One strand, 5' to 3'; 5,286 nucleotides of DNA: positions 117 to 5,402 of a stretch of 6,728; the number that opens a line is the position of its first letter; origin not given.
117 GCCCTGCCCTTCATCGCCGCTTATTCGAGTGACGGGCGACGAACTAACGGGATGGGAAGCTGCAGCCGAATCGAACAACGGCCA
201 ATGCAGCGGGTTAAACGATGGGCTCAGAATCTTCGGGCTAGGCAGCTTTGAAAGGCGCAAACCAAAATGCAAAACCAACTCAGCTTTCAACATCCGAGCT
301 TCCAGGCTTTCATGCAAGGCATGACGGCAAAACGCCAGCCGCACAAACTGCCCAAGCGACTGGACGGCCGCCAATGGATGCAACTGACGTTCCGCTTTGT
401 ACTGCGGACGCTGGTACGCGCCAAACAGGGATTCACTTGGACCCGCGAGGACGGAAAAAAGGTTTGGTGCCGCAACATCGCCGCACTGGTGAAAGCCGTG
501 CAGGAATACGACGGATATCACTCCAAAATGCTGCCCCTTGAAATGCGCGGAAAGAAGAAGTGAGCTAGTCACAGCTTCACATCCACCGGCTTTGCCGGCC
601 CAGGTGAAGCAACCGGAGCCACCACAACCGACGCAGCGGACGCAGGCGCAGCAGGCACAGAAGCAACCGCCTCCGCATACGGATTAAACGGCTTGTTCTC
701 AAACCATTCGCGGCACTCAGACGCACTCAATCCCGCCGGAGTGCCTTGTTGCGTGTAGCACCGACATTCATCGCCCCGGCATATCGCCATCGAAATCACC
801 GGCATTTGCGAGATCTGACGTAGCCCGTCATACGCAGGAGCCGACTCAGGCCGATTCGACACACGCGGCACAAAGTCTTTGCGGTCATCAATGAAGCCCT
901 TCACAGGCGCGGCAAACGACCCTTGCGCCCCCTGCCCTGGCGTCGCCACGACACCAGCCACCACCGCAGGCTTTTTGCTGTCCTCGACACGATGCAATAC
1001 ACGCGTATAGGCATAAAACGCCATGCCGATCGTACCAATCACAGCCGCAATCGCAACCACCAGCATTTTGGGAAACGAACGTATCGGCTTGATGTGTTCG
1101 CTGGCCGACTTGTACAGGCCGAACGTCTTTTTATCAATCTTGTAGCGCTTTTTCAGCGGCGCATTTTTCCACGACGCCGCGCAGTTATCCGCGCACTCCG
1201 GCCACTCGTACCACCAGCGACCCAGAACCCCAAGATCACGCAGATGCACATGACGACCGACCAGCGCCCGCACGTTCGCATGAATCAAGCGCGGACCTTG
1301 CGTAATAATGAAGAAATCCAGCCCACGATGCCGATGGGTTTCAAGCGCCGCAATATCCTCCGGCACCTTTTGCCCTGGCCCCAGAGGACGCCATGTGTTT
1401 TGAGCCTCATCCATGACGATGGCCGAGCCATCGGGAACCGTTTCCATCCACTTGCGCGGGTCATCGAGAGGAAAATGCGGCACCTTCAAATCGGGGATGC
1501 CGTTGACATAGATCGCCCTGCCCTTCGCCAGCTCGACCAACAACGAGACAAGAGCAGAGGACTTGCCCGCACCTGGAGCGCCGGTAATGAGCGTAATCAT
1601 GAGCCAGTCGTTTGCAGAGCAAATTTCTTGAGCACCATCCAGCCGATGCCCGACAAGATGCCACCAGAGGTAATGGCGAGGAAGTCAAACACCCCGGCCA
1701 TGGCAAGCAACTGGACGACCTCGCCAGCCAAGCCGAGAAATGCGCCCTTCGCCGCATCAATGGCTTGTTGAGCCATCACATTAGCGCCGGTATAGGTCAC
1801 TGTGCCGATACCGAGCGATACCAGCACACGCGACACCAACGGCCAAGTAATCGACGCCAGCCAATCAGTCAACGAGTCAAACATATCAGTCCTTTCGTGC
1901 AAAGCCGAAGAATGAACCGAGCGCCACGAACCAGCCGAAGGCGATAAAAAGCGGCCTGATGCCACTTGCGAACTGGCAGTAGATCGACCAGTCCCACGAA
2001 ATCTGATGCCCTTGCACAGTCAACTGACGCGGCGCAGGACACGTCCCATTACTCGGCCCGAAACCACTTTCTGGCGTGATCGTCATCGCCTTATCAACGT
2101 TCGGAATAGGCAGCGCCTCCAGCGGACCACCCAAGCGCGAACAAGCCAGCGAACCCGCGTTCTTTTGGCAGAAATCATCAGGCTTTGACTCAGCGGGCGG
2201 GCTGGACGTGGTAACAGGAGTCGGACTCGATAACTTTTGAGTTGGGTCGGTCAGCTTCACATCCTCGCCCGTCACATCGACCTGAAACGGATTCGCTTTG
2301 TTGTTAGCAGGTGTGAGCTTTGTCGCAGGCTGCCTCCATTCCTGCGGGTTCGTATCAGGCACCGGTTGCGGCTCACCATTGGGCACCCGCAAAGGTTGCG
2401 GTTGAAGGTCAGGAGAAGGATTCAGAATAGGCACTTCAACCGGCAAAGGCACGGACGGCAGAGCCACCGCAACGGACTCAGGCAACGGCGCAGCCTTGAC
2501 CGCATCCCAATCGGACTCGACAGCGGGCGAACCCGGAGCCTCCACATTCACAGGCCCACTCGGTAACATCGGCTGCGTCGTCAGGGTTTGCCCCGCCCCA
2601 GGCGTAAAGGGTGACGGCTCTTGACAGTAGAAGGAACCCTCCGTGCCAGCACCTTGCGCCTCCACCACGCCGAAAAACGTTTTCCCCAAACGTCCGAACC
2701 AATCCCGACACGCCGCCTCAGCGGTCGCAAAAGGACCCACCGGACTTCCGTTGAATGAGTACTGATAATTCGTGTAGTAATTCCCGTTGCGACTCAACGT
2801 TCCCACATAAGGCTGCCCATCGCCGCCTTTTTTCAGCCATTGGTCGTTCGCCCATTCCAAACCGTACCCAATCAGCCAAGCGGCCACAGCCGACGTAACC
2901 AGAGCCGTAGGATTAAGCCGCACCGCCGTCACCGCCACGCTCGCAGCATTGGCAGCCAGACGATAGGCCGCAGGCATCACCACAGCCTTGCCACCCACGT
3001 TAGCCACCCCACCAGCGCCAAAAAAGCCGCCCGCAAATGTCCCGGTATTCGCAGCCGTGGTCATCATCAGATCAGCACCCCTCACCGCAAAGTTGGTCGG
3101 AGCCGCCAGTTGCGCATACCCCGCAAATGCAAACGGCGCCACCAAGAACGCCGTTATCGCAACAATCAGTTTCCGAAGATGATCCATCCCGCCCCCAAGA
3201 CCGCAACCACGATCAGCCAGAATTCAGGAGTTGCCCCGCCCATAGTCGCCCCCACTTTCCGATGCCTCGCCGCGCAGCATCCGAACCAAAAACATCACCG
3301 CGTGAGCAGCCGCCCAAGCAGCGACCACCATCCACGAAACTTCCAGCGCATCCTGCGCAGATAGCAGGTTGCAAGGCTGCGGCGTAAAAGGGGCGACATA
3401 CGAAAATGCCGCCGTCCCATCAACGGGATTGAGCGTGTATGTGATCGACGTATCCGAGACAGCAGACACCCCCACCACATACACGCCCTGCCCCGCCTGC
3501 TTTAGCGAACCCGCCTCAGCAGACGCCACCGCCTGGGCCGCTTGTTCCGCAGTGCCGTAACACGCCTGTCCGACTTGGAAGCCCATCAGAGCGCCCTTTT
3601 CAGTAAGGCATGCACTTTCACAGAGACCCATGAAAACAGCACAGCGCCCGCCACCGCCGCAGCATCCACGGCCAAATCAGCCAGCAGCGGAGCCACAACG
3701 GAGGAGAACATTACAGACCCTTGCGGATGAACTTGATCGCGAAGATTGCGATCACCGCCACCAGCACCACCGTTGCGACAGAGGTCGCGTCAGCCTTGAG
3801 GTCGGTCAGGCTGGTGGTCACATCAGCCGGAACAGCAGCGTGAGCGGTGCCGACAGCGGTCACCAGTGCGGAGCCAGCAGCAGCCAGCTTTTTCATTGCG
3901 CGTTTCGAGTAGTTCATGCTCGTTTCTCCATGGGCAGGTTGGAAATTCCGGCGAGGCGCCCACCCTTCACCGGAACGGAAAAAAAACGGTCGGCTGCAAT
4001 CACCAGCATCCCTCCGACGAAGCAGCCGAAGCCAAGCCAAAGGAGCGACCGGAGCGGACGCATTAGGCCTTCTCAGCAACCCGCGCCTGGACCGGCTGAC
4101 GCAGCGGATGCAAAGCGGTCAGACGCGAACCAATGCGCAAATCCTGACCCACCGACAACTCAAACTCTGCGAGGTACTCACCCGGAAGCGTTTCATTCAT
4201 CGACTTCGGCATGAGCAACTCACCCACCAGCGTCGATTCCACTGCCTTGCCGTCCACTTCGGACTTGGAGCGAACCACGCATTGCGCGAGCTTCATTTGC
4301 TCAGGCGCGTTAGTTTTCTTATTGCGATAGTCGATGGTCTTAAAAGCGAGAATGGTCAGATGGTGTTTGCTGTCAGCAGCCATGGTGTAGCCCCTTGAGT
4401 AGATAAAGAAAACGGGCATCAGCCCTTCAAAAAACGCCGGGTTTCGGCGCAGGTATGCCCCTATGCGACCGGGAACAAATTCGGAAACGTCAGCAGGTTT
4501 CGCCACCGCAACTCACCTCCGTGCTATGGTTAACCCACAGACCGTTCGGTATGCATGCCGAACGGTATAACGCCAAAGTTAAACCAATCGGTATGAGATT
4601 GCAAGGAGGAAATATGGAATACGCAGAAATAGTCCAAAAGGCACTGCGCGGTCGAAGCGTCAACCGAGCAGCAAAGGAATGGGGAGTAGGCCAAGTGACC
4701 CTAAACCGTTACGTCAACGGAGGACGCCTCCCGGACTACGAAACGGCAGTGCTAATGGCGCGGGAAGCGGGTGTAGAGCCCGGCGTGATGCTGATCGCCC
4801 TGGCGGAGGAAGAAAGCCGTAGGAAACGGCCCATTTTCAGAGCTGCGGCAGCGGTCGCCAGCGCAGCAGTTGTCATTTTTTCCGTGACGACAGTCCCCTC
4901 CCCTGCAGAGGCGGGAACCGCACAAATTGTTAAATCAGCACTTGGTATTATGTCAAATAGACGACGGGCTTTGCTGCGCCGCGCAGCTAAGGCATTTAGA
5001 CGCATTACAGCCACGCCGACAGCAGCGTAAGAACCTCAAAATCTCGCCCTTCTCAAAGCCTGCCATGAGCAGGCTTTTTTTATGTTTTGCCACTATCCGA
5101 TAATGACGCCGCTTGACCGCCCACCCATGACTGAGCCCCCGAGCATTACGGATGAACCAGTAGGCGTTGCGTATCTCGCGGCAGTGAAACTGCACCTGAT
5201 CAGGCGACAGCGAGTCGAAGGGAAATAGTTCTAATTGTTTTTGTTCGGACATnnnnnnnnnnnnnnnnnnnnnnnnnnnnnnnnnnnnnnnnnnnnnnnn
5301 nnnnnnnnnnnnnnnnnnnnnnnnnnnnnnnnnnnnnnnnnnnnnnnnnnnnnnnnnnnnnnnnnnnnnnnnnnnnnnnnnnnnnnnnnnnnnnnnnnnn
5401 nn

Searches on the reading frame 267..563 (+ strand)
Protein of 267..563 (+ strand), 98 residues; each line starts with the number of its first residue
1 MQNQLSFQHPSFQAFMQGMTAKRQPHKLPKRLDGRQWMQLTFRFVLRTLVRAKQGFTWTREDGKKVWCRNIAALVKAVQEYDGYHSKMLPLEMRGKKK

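Call 8: search_protein_families(library=pfam, proteins=[window:267-563:+], max_evalue=0.01)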
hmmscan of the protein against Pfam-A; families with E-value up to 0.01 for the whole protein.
window:267-563:+ (98 aa): 0 families

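Call 64: search_protein_families(library=phrogs, proteins=[window:267-563:+], max_evalue=0.001)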
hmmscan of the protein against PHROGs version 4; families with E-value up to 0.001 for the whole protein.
window:267-563:+ (98 aa): 1 family
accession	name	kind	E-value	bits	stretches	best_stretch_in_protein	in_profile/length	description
phrog_19405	-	unknown function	1.9e-14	54.7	1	20-86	22-86/101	-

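Call 91: find_encoding_contigs(protein=window:267-563:+, flank=3000, max_places=8)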
Protein window:267-563:+ (98 aa): no gene with exactly this product is on record in the collection.

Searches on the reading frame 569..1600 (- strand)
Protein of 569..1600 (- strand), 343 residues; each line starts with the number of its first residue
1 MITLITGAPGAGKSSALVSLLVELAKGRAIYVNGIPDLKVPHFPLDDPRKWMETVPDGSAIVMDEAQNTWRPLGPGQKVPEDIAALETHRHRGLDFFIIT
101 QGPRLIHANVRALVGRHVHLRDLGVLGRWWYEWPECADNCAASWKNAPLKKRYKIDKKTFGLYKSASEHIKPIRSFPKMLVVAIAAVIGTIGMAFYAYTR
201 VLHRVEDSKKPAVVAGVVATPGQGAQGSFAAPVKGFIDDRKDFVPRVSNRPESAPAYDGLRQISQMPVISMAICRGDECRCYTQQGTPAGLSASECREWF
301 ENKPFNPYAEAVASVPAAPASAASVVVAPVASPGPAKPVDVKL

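Call 8: search_protein_families(library=pfam, proteins=[window:569-1600:-], max_evalue=0.01)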
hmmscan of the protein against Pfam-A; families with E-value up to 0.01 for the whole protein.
window:569-1600:- (343 aa): 3 families
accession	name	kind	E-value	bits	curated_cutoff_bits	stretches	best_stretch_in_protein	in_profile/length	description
PF05707.18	Zot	-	1.9e-18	67.1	20.3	1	49-169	73-196/197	Zonular occludens toxin (Zot)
PF13481.12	AAA_25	-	0.0031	17.6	27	1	2-32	35-65/195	AAA domain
PF09848.15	SLFN-g3_helicase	-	0.0045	16.7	24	0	2-26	3-31/354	Schlafen group 3, DNA/RNA helicase domain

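Call 92: find_encoding_contigs(protein=window:569-1600:-, flank=3000, max_places=8)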
Protein window:569-1600:- (343 aa): no gene with exactly this product is on record in the collection.

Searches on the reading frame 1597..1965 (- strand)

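Call 8: search_protein_families(library=pfam, proteins=[window:1597-1965:-], max_evalue=0.01)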
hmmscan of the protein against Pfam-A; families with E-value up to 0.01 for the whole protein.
window:1597-1965:- (122 aa): 1 family
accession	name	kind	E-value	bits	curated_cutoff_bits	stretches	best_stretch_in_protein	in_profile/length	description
PF10734.14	DUF2523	-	9.4e-18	65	22.1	1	32-110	1-79/80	Protein of unknown function (DUF2523)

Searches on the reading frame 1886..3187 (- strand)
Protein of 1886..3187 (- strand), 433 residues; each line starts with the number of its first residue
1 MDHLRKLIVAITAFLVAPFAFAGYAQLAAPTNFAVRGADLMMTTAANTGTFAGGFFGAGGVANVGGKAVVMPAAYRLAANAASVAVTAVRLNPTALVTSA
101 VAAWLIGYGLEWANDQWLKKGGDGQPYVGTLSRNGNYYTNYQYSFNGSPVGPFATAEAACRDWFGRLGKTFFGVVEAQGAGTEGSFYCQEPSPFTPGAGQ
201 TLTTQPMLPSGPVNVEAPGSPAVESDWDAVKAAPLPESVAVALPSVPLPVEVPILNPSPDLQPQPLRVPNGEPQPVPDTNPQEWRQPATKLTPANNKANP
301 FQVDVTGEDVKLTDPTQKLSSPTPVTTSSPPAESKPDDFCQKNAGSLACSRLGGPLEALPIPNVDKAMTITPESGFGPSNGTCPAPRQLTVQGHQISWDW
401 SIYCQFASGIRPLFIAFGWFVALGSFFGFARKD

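Call 8: search_protein_families(library=pfam, proteins=[window:1886-3187:-], max_evalue=0.01)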
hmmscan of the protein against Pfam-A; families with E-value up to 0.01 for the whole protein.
window:1886-3187:- (433 aa): 1 family
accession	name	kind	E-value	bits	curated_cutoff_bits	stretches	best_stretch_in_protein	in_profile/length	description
PF05616.18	Neisseria_TspB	-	3.6e-06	26.2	20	1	340-427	417-509/517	Neisseria meningitidis TspB protein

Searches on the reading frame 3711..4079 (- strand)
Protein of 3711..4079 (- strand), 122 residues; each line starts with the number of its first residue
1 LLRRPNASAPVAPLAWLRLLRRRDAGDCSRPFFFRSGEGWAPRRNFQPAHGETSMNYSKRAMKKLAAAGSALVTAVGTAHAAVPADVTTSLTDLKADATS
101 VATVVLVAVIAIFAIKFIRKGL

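Call 8: search_protein_families(library=pfam, proteins=[window:3711-4079:-], max_evalue=0.01)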
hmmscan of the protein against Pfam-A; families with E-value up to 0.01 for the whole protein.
window:3711-4079:- (122 aa): 1 family
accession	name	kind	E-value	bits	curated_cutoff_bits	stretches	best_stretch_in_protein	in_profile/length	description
PF05356.16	Phage_Coat_B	-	1.4e-12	47.9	23.5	1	67-121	1-55/56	Inovirus Coat protein B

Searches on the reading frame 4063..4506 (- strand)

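Call 8: search_protein_families(library=pfam, proteins=[window:4063-4506:-], max_evalue=0.01)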
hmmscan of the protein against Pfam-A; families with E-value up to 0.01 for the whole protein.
window:4063-4506:- (147 aa): 0 families

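Call 64: search_protein_families(library=phrogs, proteins=[window:4063-4506:-], max_evalue=0.001)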
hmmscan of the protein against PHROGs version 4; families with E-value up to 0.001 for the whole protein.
window:4063-4506:- (147 aa): 1 family
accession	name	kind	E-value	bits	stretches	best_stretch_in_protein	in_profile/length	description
phrog_2866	-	DNA, RNA and nucleotide metabolism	2.8e-16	60.7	1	45-146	8-107/122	single strand DNA binding protein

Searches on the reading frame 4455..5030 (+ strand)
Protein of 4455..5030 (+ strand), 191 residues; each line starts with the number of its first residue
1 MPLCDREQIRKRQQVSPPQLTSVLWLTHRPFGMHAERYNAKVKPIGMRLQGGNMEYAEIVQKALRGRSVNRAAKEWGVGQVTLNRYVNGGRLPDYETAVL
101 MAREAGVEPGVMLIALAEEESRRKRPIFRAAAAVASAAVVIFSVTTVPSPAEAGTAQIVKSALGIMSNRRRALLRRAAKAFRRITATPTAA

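Call 8: search_protein_families(library=pfam, proteins=[window:4455-5030:+], max_evalue=0.01)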
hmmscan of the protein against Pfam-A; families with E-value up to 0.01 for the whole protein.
window:4455-5030:+ (191 aa): 2 families
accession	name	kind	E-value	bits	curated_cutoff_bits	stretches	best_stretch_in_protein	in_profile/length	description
PF01381.28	HTH_3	-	3.2e-06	27.5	23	1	64-109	7-52/55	Helix-turn-helix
PF13560.12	HTH_31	-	0.0022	18.7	27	1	65-108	13-57/64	Helix-turn-helix domain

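Call 64: search_protein_families(library=phrogs, proteins=[window:4455-5030:+], max_evalue=0.001)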
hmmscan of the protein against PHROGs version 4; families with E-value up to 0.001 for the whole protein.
window:4455-5030:+ (191 aa): 4 families
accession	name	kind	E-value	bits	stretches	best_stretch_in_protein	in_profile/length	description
phrog_638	-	transcription regulation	2.5e-16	60.8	1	54-165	2-120/145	transcriptional regulator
phrog_3037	-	transcription regulation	2.5e-05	25.2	1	63-107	24-69/189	transcriptional repressor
phrog_4441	-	DNA, RNA and nucleotide metabolism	0.00013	23.2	1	62-128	14-80/98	HTH DNA binding protein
phrog_8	-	transcription regulation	0.00097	19.7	1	63-107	87-130/346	transcriptional regulator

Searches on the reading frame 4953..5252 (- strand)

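Call 8: search_protein_families(library=pfam, proteins=[window:4953-5252:-], max_evalue=0.01)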
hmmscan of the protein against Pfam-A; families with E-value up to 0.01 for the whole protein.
window:4953-5252:- (99 aa): 0 families

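Call 64: search_protein_families(library=phrogs, proteins=[window:4953-5252:-], max_evalue=0.001)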
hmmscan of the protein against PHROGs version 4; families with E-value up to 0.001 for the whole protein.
window:4953-5252:- (99 aa): 1 family
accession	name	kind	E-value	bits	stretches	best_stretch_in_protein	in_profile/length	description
phrog_27692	-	unknown function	4.3e-23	82.2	1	5-97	3-95/99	-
